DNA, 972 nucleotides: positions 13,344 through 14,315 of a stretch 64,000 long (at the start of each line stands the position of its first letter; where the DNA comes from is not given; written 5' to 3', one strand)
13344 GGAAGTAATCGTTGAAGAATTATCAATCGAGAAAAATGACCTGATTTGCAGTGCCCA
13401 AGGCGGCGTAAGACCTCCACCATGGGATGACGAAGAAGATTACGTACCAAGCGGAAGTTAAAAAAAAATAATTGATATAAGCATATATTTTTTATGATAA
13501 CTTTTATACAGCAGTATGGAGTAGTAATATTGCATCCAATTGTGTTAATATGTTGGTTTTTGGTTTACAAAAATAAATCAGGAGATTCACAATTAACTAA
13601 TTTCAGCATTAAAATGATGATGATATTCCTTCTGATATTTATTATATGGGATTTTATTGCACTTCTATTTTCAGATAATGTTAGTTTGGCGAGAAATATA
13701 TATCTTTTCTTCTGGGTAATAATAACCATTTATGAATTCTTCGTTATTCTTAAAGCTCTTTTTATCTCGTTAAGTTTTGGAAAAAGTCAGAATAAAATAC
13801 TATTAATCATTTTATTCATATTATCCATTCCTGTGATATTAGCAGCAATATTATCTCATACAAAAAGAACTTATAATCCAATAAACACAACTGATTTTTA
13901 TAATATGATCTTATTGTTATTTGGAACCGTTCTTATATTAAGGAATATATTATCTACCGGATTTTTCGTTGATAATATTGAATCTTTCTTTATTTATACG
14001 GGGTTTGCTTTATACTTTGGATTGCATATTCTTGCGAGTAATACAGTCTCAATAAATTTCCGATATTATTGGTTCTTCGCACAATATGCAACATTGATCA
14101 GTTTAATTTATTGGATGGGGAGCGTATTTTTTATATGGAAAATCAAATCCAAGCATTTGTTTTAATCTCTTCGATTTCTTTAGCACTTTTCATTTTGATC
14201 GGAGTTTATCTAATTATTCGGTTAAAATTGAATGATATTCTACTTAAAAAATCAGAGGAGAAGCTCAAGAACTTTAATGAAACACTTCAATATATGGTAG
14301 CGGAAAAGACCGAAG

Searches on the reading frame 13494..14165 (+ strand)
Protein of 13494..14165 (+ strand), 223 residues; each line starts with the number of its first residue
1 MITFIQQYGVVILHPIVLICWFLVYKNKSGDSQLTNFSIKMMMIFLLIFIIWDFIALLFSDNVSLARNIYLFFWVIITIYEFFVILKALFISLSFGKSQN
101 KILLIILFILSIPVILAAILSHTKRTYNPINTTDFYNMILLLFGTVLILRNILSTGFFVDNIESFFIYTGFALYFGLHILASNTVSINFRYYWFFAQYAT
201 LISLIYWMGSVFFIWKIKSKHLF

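Call 6: search_protein_families(library=pfam, proteins=[window:13494-14165:+], max_evalue=1)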
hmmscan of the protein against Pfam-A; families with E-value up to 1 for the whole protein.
window:13494-14165:+ (223 aa): 0 families

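Call 7: search_protein_families(library=ncbifam, proteins=[window:13494-14165:+], max_evalue=1)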
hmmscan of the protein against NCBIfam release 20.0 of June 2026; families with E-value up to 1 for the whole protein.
window:13494-14165:+ (223 aa): 0 families

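Call 22: find_homologous_proteins(query=window:13494-14165:+, max_evalue=0.01)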
Query window:13494-14165:+ (223 aa): 79 proteins with E <= 0.01 among 1263 candidates.
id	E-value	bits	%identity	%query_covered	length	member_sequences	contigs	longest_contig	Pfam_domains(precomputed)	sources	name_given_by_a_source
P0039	5.7e-131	453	99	100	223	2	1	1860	-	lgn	-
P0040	3.5e-118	411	89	100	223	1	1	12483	-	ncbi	-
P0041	3.7e-116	405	87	100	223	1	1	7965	-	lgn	-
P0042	2.8e-112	392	84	100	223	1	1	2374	-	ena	-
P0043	4.1e-111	388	83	100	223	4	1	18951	-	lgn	-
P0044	1.6e-110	386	82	100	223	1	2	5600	-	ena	-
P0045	8.9e-110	384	82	100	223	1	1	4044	-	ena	-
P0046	2.0e-108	379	82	100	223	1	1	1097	-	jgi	-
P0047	2.4e-108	379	81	100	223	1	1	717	-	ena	-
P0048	2.5e-108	379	83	100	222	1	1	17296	-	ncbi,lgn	-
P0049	3.3e-108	379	81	100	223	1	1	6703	-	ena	-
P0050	5.3e-108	378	81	100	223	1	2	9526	-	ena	-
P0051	7.8e-108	377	82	100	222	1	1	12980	-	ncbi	-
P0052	8.6e-107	374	80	100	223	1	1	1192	-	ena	-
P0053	1.5e-106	373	81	100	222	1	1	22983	-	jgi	-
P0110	3.0e-43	166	49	86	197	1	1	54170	-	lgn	-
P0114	6.2e-35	139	43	99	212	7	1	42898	-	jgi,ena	-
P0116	4.3e-29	120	45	70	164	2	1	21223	-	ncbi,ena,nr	ncbi:MAG: hypothetical protein KAS49_00410 [Candidatus Cloacimonetes bacterium]|nr:hypothetical prot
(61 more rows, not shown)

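Call 23: find_encoding_contigs(protein=P0114, flank=6000, max_places=2)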
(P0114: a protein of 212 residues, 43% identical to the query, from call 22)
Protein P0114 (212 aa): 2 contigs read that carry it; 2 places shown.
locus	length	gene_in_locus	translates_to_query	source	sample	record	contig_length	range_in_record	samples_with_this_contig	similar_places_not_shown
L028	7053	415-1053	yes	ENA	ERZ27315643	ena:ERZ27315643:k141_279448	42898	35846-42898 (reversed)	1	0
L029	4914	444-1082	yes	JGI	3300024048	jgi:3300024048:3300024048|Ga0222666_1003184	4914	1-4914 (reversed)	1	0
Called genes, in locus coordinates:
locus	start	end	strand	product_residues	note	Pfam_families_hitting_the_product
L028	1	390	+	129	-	?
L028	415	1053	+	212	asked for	-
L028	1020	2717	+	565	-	PF01590:GAF (weak), PF13185:GAF_2, PF07536:HWE_HK (weak), PF07568:HisKA_2, PF13581:HATPase_c_2, PF02518:HATPase_c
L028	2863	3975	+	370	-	PF00072:Response_reg, PF13487:HD_5, PF01966:HD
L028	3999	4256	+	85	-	-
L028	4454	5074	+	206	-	-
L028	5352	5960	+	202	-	PF00702:Hydrolase (weak), PF13419:HAD_2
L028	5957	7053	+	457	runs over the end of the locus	PF13660:DUF4147, PF05161:MOFRL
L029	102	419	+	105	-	-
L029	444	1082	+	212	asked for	-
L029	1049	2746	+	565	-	PF01590:GAF (weak), PF13185:GAF_2, PF07536:HWE_HK (weak), PF07568:HisKA_2, PF13581:HATPase_c_2, PF02518:HATPase_c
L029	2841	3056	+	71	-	-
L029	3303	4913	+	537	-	?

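Call 24: find_encoding_contigs(protein=P0116, flank=6000, max_places=2)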
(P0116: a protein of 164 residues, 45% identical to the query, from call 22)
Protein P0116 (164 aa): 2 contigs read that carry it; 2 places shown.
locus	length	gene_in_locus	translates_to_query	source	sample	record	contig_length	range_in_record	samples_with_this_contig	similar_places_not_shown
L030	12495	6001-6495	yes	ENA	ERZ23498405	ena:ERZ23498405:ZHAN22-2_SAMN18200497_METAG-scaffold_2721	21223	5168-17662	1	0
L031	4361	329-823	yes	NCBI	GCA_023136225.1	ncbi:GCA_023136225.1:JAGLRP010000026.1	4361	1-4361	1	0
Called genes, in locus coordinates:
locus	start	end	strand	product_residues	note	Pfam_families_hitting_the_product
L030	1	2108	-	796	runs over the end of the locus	PF01588:tRNA_bind, PF03483:B3_4, PF03484:B5, PF17759:tRNA_synthFbeta, PF03147:FDX-ACB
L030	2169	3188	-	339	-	PF02912:Phe_tRNA-synt_N, PF01409:tRNA-synt_2d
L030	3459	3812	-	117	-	PF00453:Ribosomal_L20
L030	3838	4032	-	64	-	PF01632:Ribosomal_L35p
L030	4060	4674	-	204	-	PF05198:IF3_N, PF00707:IF3_C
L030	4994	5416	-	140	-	PF13560:HTH_31 (weak), PF01381:HTH_3, PF12844:HTH_19, PF22495:HTH_92 (weak)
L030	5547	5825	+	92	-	-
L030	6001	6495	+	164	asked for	-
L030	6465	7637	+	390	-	PF13487:HD_5, PF01966:HD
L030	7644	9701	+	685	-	-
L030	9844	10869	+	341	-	PF01408:GFO_IDH_MocA, PF02894:GFO_IDH_MocA_C, PF22725:GFO_IDH_MocA_C3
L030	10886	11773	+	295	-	PF00348:polyprenyl_synt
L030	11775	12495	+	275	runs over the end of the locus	PF01040:UbiA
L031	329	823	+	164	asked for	-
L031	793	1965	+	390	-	PF13487:HD_5, PF01966:HD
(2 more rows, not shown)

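Call 25: find_encoding_contigs(protein=P0110, flank=6000, max_places=2)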
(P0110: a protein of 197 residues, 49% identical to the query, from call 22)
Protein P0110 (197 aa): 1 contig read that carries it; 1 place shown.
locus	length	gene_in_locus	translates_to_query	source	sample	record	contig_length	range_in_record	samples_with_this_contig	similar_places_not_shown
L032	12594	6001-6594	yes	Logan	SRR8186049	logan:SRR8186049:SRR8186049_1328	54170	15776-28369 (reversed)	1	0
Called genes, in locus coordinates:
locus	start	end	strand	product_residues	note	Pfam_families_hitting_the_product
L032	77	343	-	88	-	PF05164:ZapA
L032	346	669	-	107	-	-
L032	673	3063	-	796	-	PF01588:tRNA_bind, PF03483:B3_4, PF03484:B5, PF17759:tRNA_synthFbeta, PF03147:FDX-ACB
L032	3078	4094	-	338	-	PF02912:Phe_tRNA-synt_N, PF01409:tRNA-synt_2d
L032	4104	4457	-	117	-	PF00453:Ribosomal_L20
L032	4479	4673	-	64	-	PF01632:Ribosomal_L35p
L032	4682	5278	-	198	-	PF05198:IF3_N, PF00707:IF3_C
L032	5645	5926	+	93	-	-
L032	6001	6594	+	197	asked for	-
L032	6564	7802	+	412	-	PF00989:PAS (weak), PF13426:PAS_9, PF07536:HWE_HK (faint), PF07568:HisKA_2, PF02518:HATPase_c (weak)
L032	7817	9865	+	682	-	-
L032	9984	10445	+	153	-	PF01257:2Fe-2S_thioredx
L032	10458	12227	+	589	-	PF01512:Complex1_51K, PF10531:SLBB (weak), PF12797:Fer4_2 (faint), PF10589:NADH_4Fe-4S, PF00037:Fer4 (weak), PF13237:Fer4_10 (weak), PF12838:Fer4_7 (weak), PF00037:Fer4 (weak), +1 more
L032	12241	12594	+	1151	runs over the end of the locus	PF13510:Fer2_4, PF14691:Fer4_20, PF01266:DAO (weak), PF07992:Pyr_redox_2, PF13450:NAD_binding_8, PF13738:Pyr_redox_3 (weak), PF00070:Pyr_redox, PF22117:Fer4_Nqo3, +7 more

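Call 34: search_solved_structures(query=A3, max_evalue=10)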
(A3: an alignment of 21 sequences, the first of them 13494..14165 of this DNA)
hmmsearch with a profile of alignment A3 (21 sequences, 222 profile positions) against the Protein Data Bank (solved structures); distinct sequences matched with E-value up to 10: 2.
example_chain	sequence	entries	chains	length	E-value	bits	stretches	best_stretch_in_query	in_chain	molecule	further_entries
5gpn_i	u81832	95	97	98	1.8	11.4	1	106-196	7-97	NADH-ubiquinone oxidoreductase chain 4L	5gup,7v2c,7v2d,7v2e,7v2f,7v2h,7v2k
8iuk_R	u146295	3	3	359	4.2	10.2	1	54-136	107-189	Prostaglandin F2-alpha receptor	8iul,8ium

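Call 36: predict_structure(alignment_id=A3)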
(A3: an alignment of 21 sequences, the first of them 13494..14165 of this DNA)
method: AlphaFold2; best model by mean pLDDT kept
length: 223 residues; sequences in the alignment: 21
mean_pLDDT: 84.7   pTM: 0.85
mean pLDDT of the five models: 84.7, 79.4, 79.0, 78.5, 76.2
residues with pLDDT >= 90: 92; 70-90: 98; 50-70: 30; < 50: 3
segments of 3 or more residues with pLDDT < 50: none
pLDDT, mean of each block of 10 residues (from residue 1): 71 93 83 90 95 88 86 93 94 76 88 89 82 87 94 80 94 90 56 70 93 83 48
secondary structure, 60 per line:
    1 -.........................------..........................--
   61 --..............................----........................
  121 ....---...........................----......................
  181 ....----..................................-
elements in order: H2-26 H33-58 H63-92 H97-124 H128-154 H159-184 H189-222

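Call 48: search_protein_representatives(alignment_id=A3)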
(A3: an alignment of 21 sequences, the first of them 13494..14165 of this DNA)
Query: 21 sequences, 222 profile positions. Proteins with E-value up to 0.001 (for the whole library): 60; up to 1e-10: 34; up to 1e-30: 9. The best 60 are listed.
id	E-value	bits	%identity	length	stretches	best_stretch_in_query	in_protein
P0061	3.5e-93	327.7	-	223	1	1-222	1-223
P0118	2.1e-62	227.1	-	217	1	5-221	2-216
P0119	3.4e-62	226.4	-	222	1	2-221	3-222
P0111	3.8e-62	226.2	-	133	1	91-222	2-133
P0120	1.1e-57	211.6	-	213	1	1-221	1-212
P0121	7.3e-56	205.7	-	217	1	1-221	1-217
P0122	7.6e-55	202.3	-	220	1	3-221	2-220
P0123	6.8e-50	186.1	-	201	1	29-221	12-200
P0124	1.1e-44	169.1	-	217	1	2-222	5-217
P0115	6.3e-30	120.8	-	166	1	158-222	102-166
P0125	8.5e-30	120.4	-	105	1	139-222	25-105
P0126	1.9e-27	112.7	-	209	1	1-218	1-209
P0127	2.8e-21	92.5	-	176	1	1-104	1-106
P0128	2.8e-20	89.3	-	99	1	124-219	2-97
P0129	4.6e-19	85.3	-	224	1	27-215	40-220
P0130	2.4e-18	83.0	-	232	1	46-221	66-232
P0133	4.3e-17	78.9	-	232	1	4-221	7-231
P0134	6.6e-16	75.0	-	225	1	11-218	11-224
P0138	1.5e-14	70.6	-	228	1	1-219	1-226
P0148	2.2e-11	60.2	-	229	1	1-221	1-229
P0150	3.1e-10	56.4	-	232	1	3-220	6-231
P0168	3.5e-06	43.2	-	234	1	15-221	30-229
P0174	1.3e-04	38.0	-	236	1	47-221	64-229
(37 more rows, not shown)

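Call 49: search_protein_families(library=pfam, proteins=[P0126, P0129, P0130, P0133, P0134, P0138, P0148, P0150, P0168, P0174], max_evalue=0.1)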
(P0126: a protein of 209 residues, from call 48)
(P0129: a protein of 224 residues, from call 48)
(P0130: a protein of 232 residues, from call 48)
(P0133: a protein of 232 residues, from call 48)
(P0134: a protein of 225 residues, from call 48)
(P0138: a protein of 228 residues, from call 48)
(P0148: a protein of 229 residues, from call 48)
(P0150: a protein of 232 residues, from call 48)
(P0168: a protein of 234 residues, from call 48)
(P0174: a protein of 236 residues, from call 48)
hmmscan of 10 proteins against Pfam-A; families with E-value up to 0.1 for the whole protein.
P0126 (209 aa): 0 families

P0129 (224 aa): 1 family
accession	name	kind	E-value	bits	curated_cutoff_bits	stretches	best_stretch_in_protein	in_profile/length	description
PF11810.13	DUF3332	-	0.035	14.2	25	1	92-141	27-73/170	Domain of unknown function (DUF3332)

P0130 (232 aa): 1 family
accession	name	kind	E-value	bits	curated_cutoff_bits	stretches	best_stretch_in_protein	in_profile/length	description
PF22954.2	DUF7027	-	0.011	16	27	1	146-219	9-81/100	Domain of unknown function (DUF7027)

P0133 (232 aa): 0 families

P0134 (225 aa): 0 families

P0138 (228 aa): 0 families

P0148 (229 aa): 0 families

P0150 (232 aa): 0 families

P0168 (234 aa): 0 families

P0174 (236 aa): 0 families

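Call 50: find_encoding_contigs(protein=P0133, flank=5000, max_places=3)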
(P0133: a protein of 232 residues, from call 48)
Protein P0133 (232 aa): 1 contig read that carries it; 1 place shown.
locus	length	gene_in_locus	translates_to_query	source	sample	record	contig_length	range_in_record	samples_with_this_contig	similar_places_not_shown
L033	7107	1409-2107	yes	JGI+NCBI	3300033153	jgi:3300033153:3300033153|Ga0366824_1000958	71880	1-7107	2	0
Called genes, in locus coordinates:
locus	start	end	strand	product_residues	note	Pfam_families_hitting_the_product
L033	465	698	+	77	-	-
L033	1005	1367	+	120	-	-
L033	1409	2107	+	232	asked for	-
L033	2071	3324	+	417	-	PF00512:HisKA, PF02518:HATPase_c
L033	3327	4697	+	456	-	PF00072:Response_reg, PF00158:Sigma54_activat, PF14532:Sigma54_activ_2, PF07728:AAA_5 (weak), PF25601:AAA_lid_14, PF02954:HTH_8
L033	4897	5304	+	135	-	-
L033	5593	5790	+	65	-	-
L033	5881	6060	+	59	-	PF18962:Por_Secre_tail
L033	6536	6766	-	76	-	-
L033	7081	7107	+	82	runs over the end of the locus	PF00072:Response_reg (weak)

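Call 52: find_encoding_contigs(protein=P0129, flank=5000, max_places=3)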
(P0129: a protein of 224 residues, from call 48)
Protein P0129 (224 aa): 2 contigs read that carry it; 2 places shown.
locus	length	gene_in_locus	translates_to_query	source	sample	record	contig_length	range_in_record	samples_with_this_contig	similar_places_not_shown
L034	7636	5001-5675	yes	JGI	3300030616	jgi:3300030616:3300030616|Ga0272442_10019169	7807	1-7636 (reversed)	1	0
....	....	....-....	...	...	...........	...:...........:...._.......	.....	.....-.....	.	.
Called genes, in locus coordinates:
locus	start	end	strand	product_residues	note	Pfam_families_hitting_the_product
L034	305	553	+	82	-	-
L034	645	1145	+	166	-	PF00989:PAS, PF08448:PAS_4 (weak)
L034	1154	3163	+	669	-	PF08448:PAS_4, PF13426:PAS_9, PF00989:PAS, PF08448:PAS_4, PF13426:PAS_9, PF00989:PAS, PF08448:PAS_4, PF13426:PAS_9, +6 more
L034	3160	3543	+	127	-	PF00072:Response_reg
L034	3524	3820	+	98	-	PF07689:KaiB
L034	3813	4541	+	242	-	PF00989:PAS (weak), PF13188:PAS_8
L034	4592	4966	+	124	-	-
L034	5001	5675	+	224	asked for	-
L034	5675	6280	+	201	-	PF00196:GerE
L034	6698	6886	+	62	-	PF07295:DUF1451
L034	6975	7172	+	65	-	-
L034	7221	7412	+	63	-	-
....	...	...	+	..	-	-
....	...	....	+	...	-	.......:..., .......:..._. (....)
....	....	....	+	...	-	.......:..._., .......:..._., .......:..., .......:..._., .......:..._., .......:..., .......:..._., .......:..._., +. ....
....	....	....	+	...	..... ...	-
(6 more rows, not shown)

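Call 53: find_encoding_contigs(protein=P0148, flank=5000, max_places=3)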
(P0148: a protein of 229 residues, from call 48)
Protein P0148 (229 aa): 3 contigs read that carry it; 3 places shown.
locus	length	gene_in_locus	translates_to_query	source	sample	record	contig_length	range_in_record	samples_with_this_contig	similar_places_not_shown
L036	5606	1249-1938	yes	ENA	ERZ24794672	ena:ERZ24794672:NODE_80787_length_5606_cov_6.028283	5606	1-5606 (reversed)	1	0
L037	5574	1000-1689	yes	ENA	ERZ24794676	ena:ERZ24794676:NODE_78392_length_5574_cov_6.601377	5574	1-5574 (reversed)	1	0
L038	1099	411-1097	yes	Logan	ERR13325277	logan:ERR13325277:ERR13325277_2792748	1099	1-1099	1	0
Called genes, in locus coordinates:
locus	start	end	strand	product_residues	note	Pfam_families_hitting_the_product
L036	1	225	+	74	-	?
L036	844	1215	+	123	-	-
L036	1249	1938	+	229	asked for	-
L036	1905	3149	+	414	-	PF13188:PAS_8 (weak), PF00512:HisKA (weak), PF02518:HATPase_c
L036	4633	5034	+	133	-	-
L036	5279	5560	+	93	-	PF20551:DUF6765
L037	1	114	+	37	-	?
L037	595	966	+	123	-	-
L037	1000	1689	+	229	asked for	-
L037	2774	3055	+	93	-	PF02518:HATPase_c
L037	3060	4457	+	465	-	PF00072:Response_reg, PF00158:Sigma54_activat, PF14532:Sigma54_activ_2, PF07728:AAA_5 (weak), PF25601:AAA_lid_14, PF02954:HTH_8 (weak)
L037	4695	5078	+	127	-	-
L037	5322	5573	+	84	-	?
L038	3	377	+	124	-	?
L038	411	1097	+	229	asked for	?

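Call 61: search_protein_families(library=pfam, proteins=[L033:1005-1364:+, L036:844-1212:+, L034:4592-4963:+, L029:102-416:+, L030:5547-5822:+], max_evalue=1)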
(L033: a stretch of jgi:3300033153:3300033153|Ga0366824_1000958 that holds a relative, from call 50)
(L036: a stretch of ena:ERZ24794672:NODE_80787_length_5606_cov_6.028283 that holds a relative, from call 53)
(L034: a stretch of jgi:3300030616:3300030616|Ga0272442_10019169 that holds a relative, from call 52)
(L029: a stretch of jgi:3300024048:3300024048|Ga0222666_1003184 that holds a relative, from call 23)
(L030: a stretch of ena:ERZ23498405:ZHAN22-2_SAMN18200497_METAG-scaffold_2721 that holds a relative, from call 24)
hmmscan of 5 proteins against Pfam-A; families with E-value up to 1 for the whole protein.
L033:1005-1364:+ (120 aa): 0 families

L036:844-1212:+ (123 aa): 0 families

L034:4592-4963:+ (124 aa): 1 family
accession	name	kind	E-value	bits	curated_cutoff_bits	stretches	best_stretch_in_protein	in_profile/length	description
PF12098.13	DUF3574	-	0.0031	17.8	25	1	41-80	15-54/103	Protein of unknown function (DUF3574)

L029:102-416:+ (105 aa): 1 family
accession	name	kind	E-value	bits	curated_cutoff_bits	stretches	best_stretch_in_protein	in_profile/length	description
PF11127.14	YgaP-like_TM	-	0.14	12.7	25.3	1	14-35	33-54/66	Inner membrane protein YgaP-like, transmembrane domain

L030:5547-5822:+ (92 aa): 0 families

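Call 62: find_related_loci(query=A7, collection=metagenome_contigs, flank=4000)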
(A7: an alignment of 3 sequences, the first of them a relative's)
Query A7 (120 aa) in metagenome_contigs; peptide patterns used: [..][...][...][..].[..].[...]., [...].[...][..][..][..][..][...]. (x = any residue, [..] = any of these).
516 stretches matched a pattern; 2 encode a relative of the query (tblastn E <= 1e-3); 2 distinct loci.
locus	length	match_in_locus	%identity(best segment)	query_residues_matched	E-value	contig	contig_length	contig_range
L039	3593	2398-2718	43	1-107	1e-23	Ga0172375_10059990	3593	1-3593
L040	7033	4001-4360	36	4-120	1e-19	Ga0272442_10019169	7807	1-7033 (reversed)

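Call 82: fold_search(model_id=the predicted structure, library=pdb)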
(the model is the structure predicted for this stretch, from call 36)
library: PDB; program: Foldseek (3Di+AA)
matches with E <= 10: 644; with E <= 0.001: 0
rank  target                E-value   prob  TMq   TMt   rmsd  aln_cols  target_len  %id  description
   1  7akw_B                2.4e-02  1.00  0.54  0.54   6.6       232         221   14  Crystal structure of the viral rhodopsins chimera O1O2 (released 2020-11-25)
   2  7akw_A                3.1e-02  1.00  0.55  0.55   6.6       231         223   14  Crystal structure of the viral rhodopsins chimera O1O2 (released 2020-11-25)
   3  6krz_B                3.3e-02  1.00  0.45  0.38   7.4       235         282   14  Crystal structure of the human adiponectin receptor 1 D208A mutant (released 2020-08-19)
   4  7aky                  3.8e-02  1.00  0.59  0.59   5.9       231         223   14  Crystal structure of the viral rhodopsin OLPVR1 in P21212 space group (released 2020-11-25)
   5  7xp4_R                4.5e-02  1.00  0.52  0.42   7.8       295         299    9  Cryo-EM structure of a class T GPCR in apo state (released 2022-10-12)
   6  8x0c_A                5.2e-02  1.00  0.48  0.18   6.1       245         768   10  Human FL Metabotropic glutamate receptor 5, mGlu5-5M with quisqualate and VU0424465, conformer 1 (released 2024-11-06)
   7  7vuz_R                6.8e-02  0.99  0.48  0.45   7.5       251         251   12  Cryo-EM structure of pseudoallergen receptor MRGPRX2 complex with PAMP-12, state2 (released 2021-12-01)
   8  7zn3_A                6.8e-02  0.97  0.40  0.40   8.1       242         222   13  Crystal structure of the light-driven inward proton pump xenorhodopsin BcXeR in the L state at pH 8.2 in the presence  (released 2023-05-10)
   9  9in9                  7.4e-02  1.00  0.56  0.56   7.0       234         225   16  Structure of the viral channelrhodopsin OLPVR1 at low pH obtained by soaking (released 2025-03-12)
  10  8jrv_R                7.7e-02  0.99  0.47  0.37   7.3       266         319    9  Cryo-EM structure of the glucagon receptor bound to glucagon and beta-arrestin 1 (released 2023-08-16)
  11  9bud_R                7.7e-02  0.99  0.49  0.33   8.8       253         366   14  Human calcitonin Receptor in complex with Gs and cagrilintide in the CT-like conformation (released 2025-04-23)
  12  6sqg_E                8.1e-02  1.00  0.52  0.54   6.2       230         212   11  Crystal structure of viral rhodopsin OLPVRII (released 2019-11-06)
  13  9opy_A                8.5e-02  1.00  0.54  0.20   5.6       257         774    8  Structure of the sweet receptor in the apo state (released 2025-09-03)
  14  7ran_A                9.3e-02  0.98  0.45  0.40   7.3       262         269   11  5-HT2AR bound to a novel agonist in complex with a mini-Gq protein and an active-state stabilizing single-chain variab (released 2022-07-06)
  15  8jcv_2                9.7e-02  0.99  0.50  0.19   6.1       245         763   11  Cryo-EM structure of mGlu2-mGlu3 heterodimer in presence of LY341495 (dimerization mode II) (released 2023-06-21)
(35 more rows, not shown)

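Call 86: search_solved_structures(query=A7, max_evalue=10)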
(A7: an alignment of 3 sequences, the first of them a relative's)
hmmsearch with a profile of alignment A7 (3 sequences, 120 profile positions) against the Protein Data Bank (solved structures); distinct sequences matched with E-value up to 10: 4.
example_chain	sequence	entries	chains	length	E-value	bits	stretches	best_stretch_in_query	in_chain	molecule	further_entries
2vpv_A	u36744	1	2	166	0.39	14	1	31-90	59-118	PROTEIN MIF2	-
4ejr_A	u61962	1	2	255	0.39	14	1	52-113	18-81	Major capsid protein VP60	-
8fvh_C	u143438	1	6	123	0.77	13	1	37-99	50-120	E217 collar protein gp28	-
9b42_A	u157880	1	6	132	2.1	11.6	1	37-99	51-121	gp29 Collar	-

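Call 87: search_protein_families(library=ncbifam, proteins=[L033:1005-1364:+, L036:844-1212:+, L034:4592-4963:+, L039:2398-2769:+, L033:1409-2104:+, L034:5001-5672:+], max_evalue=1)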
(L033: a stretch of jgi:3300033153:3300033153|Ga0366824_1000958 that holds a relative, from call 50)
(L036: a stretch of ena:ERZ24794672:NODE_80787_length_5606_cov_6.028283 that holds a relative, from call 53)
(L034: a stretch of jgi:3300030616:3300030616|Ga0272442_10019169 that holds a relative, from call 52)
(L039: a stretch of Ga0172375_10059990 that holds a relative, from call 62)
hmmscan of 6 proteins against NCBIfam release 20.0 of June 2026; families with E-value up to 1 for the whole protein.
L033:1005-1364:+ (120 aa): 0 families

L036:844-1212:+ (123 aa): 0 families

L034:4592-4963:+ (124 aa): 0 families

L039:2398-2769:+ (124 aa): 0 families

L033:1409-2104:+ (232 aa): 0 families

L034:5001-5672:+ (224 aa): 0 families
